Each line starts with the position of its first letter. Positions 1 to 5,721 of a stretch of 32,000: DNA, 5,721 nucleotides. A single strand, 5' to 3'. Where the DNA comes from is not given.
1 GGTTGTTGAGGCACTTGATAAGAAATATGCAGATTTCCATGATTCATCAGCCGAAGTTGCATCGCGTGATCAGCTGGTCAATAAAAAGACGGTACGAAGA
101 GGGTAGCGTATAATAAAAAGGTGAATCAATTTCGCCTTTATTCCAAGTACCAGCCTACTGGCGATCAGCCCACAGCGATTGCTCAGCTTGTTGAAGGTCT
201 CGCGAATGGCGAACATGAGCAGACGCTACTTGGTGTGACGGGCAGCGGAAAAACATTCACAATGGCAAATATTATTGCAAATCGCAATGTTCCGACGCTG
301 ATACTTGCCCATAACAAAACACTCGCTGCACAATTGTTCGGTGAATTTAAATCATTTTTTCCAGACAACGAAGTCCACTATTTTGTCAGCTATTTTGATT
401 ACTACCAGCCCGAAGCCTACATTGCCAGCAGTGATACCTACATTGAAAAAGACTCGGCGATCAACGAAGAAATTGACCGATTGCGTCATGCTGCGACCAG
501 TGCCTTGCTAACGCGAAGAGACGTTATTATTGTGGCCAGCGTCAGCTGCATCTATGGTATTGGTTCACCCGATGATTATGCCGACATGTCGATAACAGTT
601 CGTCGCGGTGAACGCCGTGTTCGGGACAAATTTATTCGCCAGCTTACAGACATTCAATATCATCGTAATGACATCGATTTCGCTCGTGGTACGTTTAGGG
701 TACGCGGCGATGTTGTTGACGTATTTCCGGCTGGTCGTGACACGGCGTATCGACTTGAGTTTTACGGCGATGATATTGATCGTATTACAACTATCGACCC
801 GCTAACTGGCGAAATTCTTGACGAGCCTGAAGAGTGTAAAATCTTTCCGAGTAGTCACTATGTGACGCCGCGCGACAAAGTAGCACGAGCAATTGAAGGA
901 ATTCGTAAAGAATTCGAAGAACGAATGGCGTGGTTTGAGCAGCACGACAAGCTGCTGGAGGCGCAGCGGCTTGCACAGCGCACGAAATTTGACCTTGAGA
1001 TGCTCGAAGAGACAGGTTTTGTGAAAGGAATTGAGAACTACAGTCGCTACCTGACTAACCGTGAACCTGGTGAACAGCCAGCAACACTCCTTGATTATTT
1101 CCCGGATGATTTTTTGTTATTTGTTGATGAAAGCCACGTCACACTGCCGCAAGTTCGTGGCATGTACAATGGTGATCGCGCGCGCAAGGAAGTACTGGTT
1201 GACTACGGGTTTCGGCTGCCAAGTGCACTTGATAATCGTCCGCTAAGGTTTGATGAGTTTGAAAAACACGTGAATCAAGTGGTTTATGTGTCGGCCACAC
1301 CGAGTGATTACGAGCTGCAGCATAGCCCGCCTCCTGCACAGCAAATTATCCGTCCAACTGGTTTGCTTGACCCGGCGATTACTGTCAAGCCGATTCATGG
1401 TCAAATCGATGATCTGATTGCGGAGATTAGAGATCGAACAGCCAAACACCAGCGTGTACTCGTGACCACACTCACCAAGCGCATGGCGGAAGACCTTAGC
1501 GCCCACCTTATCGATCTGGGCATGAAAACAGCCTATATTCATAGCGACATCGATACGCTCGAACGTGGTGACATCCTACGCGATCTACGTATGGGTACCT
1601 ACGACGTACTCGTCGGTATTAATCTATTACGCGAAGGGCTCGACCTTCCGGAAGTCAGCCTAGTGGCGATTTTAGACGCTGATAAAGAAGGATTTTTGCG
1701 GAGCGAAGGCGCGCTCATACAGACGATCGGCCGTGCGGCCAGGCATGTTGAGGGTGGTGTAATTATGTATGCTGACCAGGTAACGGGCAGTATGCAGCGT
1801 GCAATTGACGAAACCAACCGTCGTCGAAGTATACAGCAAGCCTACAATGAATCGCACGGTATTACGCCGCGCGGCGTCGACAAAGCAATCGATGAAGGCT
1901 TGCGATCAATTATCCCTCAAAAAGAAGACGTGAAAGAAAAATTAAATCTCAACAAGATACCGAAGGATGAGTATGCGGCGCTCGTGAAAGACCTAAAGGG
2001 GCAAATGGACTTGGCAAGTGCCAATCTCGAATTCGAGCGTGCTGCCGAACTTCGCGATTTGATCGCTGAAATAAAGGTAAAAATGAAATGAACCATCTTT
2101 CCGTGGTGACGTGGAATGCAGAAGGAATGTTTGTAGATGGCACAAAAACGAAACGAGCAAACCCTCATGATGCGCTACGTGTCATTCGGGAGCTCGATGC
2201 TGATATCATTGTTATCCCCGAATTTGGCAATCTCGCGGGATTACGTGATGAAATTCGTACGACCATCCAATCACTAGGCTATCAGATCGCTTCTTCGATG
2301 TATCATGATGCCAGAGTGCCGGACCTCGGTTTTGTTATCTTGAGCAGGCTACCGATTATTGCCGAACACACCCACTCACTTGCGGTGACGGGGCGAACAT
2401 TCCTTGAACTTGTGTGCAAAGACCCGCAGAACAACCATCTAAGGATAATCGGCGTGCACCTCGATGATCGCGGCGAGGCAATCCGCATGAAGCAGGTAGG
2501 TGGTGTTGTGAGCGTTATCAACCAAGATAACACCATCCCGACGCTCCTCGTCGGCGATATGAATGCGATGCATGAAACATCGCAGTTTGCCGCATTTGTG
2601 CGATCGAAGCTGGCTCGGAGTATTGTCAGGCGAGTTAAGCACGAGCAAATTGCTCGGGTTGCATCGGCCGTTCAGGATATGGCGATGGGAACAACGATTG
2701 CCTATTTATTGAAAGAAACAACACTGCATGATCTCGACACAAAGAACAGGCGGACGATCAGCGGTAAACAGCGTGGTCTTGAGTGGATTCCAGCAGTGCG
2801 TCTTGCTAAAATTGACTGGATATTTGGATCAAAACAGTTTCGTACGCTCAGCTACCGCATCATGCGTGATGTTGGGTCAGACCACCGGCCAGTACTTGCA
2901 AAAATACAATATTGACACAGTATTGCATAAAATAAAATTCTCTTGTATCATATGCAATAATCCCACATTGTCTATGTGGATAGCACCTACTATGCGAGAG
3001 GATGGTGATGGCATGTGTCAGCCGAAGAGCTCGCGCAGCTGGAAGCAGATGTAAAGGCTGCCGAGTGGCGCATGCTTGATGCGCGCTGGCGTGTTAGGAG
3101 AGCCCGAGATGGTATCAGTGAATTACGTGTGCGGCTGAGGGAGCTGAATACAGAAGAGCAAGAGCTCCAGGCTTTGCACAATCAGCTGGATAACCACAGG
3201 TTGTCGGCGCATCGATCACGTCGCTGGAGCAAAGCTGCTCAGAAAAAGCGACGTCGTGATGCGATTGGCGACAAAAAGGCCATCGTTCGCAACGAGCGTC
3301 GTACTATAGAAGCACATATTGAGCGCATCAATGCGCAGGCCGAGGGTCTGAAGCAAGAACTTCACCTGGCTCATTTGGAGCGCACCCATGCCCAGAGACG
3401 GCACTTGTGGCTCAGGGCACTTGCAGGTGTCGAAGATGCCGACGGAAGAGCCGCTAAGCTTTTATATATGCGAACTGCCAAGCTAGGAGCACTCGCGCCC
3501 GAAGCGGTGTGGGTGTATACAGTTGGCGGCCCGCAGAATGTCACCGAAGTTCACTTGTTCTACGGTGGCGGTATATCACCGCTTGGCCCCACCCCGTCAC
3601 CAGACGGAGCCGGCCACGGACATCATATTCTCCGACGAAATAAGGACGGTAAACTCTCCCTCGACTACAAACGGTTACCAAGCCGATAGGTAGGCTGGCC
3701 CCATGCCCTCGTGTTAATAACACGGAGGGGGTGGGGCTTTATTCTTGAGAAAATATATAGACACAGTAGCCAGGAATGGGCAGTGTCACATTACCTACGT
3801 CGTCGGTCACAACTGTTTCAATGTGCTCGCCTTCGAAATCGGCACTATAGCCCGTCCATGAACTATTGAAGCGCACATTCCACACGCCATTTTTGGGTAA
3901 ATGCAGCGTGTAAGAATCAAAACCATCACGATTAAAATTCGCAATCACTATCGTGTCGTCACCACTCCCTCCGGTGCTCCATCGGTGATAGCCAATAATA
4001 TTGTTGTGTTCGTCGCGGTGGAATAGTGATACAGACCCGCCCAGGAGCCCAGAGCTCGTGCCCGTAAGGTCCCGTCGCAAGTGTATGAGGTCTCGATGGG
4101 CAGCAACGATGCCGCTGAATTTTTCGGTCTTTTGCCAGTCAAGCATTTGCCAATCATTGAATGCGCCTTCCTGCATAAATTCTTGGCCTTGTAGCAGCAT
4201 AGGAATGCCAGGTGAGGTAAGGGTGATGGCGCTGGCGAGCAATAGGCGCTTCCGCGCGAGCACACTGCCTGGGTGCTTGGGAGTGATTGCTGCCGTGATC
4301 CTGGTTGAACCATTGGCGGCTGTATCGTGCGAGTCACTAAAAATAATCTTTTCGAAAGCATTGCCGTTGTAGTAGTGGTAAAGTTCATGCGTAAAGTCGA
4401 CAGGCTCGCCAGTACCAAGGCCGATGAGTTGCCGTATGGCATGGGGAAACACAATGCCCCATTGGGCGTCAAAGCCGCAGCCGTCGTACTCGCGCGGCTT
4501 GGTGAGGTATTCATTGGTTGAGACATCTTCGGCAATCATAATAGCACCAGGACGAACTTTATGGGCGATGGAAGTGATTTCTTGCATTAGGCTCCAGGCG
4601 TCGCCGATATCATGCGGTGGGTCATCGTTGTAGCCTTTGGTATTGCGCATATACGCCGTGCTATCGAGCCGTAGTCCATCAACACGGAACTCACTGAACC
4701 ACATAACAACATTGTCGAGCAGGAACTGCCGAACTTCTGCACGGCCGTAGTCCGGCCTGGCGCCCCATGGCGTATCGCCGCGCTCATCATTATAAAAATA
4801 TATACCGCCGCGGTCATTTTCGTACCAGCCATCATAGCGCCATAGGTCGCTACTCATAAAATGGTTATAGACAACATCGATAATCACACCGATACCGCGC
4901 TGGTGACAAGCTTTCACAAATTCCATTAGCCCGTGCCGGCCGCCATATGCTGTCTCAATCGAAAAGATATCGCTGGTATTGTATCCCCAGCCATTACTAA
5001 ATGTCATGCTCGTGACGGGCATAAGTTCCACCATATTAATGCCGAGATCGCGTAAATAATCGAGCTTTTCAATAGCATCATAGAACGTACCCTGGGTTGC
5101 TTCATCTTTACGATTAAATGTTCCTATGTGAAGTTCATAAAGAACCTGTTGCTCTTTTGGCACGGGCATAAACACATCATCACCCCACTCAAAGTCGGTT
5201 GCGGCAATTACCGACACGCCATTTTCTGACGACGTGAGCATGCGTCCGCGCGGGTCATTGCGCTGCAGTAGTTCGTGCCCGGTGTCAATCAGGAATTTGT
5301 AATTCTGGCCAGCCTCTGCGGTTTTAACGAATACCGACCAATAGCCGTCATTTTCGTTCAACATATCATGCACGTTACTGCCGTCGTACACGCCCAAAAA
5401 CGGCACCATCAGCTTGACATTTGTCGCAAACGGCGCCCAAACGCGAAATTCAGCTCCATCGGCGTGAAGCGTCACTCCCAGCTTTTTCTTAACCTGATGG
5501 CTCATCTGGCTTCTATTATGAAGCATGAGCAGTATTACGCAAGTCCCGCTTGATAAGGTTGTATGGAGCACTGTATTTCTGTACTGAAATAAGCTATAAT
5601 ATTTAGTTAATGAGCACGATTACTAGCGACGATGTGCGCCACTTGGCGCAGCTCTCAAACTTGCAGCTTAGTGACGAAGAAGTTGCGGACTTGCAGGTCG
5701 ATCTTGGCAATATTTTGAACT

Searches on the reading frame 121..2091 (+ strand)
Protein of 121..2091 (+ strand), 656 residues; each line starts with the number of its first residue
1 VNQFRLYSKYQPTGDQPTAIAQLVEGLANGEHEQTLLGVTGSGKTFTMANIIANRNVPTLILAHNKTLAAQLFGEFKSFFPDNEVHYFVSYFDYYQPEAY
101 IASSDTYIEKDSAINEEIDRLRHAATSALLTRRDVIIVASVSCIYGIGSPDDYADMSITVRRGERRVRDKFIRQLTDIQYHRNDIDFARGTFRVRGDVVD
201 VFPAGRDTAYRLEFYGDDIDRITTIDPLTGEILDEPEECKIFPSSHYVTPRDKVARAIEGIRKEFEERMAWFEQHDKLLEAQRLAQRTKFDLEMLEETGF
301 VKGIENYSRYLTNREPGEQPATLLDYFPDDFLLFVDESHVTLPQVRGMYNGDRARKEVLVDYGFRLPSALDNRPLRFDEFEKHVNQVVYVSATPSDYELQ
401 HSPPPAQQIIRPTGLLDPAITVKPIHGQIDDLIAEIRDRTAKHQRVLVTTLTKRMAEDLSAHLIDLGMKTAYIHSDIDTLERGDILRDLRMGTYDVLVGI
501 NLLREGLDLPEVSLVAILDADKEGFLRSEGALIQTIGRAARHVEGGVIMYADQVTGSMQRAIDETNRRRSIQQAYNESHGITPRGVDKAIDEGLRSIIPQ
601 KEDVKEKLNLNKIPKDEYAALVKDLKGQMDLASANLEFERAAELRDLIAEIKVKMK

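Call 71: search_protein_families(library=pfam, proteins=[window:121-2091:+], max_evalue=0.00001)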
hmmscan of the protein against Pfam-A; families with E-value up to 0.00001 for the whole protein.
window:121-2091:+ (656 aa): 5 families
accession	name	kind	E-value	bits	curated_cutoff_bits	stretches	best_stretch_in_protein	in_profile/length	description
PF17757.6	UvrB_inter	-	1.4e-31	108.9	22.9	1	158-247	1-91/91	UvrB interaction domain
PF12344.14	UvrB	-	3.4e-23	81.6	27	1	549-590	1-42/43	Ultra-violet resistance protein B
PF00271.37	Helicase_C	-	2.7e-19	69.9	23.5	1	429-542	3-109/110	Helicase conserved C-terminal domain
PF04851.21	ResIII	-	3.3e-11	43.8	22.5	1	11-86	3-83/164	Type III restriction enzyme, res subunit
PF02151.25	UVR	-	1.5e-08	34.6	21.5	1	621-652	3-34/36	UvrB/uvrC motif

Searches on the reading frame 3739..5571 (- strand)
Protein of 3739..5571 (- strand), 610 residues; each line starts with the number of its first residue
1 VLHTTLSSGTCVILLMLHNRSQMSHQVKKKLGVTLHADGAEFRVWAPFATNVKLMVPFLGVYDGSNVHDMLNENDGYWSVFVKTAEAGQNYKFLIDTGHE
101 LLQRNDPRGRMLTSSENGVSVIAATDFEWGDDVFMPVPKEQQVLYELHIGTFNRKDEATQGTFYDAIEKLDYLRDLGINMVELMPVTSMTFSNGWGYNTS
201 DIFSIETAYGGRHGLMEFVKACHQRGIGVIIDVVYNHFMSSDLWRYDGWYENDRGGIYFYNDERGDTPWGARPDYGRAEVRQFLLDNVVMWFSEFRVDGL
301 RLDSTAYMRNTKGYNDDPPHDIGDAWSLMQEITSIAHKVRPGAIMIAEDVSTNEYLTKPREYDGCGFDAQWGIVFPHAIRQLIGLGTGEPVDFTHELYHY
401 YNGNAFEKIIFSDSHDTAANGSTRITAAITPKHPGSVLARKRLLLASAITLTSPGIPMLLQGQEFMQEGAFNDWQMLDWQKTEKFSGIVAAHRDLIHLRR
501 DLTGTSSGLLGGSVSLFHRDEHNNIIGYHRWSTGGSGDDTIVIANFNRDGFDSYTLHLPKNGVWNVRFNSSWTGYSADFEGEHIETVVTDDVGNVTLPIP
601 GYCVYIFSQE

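Call 71: search_protein_families(library=pfam, proteins=[window:3739-5571:-], max_evalue=0.00001)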
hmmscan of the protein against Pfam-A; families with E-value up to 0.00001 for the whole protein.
window:3739-5571:- (610 aa): 3 families
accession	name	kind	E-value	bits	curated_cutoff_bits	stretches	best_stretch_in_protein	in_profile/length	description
PF00128.31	Alpha-amylase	-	1.1e-26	94.5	22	2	152-244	7-98/446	Alpha amylase, catalytic domain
PF02922.24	CBM_48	-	7.6e-12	45.8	22.4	1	30-100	1-74/83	Carbohydrate-binding module 48 (Isoamylase N-terminal domain)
PF02806.24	Alpha-amylase_C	-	5.8e-09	36.6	21.2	1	519-608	5-93/95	Alpha amylase, C-terminal all-beta domain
